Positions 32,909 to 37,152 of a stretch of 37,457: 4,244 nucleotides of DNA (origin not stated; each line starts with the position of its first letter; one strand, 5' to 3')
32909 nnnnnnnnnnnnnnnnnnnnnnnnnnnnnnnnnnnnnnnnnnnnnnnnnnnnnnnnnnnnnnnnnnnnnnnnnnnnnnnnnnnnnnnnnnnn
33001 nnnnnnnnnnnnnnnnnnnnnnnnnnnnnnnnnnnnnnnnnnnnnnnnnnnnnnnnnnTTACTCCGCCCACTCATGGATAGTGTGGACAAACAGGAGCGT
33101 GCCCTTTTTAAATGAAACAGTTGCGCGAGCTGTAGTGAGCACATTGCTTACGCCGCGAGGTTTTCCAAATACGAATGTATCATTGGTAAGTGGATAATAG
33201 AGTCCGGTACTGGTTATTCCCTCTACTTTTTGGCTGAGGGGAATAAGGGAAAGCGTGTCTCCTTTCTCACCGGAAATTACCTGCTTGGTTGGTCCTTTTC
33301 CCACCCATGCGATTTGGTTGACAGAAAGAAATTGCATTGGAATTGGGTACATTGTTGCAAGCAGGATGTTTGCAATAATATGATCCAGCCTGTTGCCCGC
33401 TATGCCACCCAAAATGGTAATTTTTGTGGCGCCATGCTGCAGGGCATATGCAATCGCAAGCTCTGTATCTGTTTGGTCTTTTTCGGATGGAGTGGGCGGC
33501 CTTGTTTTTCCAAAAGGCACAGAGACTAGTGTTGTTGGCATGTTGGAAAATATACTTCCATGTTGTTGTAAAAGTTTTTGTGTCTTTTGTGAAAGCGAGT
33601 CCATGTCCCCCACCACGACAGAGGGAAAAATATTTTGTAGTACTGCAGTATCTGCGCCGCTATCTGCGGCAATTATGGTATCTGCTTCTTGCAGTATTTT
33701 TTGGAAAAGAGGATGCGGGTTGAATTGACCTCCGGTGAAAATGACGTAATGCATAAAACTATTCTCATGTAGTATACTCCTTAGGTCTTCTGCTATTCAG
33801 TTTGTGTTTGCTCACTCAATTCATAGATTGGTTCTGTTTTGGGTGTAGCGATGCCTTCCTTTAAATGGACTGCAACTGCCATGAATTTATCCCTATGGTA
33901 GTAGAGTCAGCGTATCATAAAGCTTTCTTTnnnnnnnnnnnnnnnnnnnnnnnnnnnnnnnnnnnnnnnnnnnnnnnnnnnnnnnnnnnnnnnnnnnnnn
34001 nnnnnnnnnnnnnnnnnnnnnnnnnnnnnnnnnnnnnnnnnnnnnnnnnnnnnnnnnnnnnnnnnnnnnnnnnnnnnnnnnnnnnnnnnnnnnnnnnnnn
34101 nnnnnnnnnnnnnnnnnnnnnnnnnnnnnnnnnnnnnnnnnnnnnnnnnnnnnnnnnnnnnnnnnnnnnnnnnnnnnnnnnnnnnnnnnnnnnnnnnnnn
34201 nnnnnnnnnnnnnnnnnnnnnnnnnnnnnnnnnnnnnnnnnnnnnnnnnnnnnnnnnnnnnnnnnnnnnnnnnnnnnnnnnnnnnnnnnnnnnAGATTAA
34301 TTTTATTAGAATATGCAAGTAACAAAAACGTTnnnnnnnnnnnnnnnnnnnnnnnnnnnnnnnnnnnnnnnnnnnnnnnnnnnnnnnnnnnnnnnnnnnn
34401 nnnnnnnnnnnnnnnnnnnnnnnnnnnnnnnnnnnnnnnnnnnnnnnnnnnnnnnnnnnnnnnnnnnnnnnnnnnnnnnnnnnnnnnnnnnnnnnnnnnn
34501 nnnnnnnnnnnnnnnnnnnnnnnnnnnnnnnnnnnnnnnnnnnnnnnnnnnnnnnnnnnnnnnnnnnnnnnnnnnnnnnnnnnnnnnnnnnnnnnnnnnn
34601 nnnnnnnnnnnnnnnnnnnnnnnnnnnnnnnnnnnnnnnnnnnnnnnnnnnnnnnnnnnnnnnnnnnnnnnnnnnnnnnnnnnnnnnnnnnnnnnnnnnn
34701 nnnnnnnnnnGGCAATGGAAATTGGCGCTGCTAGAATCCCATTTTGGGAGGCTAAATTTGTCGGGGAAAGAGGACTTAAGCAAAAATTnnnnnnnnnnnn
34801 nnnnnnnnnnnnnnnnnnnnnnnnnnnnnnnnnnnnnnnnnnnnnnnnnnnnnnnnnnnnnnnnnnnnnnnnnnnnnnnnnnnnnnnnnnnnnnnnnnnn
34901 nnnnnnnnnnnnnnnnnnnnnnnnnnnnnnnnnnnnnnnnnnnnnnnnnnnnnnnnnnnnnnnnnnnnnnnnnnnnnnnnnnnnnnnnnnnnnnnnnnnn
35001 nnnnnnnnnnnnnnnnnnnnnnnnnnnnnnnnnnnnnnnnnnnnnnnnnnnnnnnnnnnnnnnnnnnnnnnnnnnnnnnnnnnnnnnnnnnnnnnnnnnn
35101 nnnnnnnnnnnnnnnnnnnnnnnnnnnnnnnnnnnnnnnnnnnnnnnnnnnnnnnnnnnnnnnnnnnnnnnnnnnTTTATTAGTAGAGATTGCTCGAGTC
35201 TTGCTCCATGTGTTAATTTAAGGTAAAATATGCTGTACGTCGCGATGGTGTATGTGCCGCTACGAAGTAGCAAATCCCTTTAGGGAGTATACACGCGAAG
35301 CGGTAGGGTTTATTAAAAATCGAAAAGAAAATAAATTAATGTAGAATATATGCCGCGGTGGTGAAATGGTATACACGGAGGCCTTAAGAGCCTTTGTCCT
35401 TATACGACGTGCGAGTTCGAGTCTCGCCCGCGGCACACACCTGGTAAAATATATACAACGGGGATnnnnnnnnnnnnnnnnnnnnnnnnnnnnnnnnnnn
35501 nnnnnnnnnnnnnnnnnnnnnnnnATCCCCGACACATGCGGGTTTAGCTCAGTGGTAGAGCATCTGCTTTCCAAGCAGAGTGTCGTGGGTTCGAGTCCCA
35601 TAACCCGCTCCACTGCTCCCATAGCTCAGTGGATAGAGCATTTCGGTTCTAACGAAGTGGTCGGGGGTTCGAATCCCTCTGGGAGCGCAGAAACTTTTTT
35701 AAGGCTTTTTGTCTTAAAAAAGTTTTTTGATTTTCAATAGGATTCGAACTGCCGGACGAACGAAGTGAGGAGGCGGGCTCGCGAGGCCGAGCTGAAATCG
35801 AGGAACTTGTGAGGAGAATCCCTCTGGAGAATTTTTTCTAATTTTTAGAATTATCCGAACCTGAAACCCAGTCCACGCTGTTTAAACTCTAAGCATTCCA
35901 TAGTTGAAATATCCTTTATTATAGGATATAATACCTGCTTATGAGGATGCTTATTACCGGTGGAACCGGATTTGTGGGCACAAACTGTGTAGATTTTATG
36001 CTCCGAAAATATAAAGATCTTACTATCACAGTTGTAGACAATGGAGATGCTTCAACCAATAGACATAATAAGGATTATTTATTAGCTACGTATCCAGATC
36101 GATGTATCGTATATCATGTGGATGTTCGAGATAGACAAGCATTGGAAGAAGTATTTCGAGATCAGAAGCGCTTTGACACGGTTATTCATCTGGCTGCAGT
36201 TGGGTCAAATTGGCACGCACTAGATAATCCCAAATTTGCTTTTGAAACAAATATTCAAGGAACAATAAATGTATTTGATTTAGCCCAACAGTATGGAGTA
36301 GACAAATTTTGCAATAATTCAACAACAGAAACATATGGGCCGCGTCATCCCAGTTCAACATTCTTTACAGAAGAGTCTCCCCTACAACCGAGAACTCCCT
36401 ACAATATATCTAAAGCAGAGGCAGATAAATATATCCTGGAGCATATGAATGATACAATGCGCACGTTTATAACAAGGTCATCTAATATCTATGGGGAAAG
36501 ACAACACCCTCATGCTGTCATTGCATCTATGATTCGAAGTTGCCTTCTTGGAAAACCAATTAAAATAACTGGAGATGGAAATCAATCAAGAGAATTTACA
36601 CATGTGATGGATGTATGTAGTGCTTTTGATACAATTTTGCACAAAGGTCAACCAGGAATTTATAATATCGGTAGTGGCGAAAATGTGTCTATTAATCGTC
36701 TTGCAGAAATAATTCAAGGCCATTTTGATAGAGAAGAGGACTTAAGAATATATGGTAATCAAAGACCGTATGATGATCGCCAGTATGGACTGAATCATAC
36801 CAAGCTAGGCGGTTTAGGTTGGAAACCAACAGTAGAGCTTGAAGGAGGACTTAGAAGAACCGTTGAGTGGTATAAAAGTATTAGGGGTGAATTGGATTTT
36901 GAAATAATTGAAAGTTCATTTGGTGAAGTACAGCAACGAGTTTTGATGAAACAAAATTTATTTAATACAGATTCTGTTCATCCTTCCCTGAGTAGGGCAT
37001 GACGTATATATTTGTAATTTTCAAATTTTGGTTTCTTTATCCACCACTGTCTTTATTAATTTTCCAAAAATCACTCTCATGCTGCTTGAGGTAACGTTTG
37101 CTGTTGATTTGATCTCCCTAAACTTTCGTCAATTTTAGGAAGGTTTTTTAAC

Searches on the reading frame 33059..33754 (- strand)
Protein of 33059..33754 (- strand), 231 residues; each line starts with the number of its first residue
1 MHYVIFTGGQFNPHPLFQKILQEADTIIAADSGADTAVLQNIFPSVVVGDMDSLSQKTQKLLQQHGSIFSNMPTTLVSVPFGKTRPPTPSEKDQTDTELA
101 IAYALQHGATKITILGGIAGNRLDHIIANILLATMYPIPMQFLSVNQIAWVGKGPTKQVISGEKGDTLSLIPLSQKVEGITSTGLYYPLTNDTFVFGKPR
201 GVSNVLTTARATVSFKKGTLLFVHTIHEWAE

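Call 18: search_protein_families(library=pfam, proteins=[window:33059-33754:-], max_evalue=0.001)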
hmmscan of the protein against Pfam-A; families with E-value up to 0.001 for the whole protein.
window:33059-33754:- (231 aa): 2 families
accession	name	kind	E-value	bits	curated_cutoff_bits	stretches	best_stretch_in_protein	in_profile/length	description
PF04263.21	TPK_catalytic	-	8.5e-23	80.9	30.7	1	17-134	1-102/113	Thiamin pyrophosphokinase, catalytic domain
PF04265.19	TPK_B1_binding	-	3.2e-16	59.1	22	1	163-220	8-67/67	Thiamin pyrophosphokinase, vitamin B1 binding domain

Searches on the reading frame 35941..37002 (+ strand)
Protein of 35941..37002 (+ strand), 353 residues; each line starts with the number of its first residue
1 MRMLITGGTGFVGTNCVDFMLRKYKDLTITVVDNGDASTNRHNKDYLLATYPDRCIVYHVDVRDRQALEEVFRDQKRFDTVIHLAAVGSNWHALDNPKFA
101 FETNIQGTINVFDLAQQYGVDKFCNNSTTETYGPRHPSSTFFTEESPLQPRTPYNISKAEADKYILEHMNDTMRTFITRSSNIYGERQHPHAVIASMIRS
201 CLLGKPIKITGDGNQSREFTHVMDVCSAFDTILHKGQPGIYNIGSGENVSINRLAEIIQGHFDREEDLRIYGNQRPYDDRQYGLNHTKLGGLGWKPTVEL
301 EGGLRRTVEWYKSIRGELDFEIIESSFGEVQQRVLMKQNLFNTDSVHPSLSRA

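Call 18: search_protein_families(library=pfam, proteins=[window:35941-37002:+], max_evalue=0.001)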
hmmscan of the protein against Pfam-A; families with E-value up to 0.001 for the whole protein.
window:35941-37002:+ (353 aa): 8 families
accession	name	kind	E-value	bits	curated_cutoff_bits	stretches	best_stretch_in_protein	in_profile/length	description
PF01370.27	Epimerase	-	1.4e-55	188.8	20.9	1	3-244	1-240/240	NAD dependent epimerase/dehydratase family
PF16363.11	GDP_Man_Dehyd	-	8.1e-51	173.9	27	1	4-307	1-332/332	GDP-mannose 4,6 dehydratase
PF01073.25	3Beta_HSD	-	2e-22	80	22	1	4-228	1-224/280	3-beta hydroxysteroid dehydrogenase/isomerase family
PF04321.23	RmlD_sub_bind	-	1.4e-16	60.9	27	1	1-263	1-232/287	RmlD substrate binding domain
PF02719.21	Polysacc_synt_2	-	2.7e-14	53.5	20.2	1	4-129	2-129/293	Polysaccharide biosynthesis protein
PF07993.18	NAD_binding_4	-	5.4e-14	52.4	20.1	1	5-189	1-213/258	Male sterility protein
PF13460.12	NAD_binding_10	-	0.00034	21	27.2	1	7-165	1-131/184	NAD(P)H-binding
PF08659.16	KR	-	0.00043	20.7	22.6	1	3-117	3-125/180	KR domain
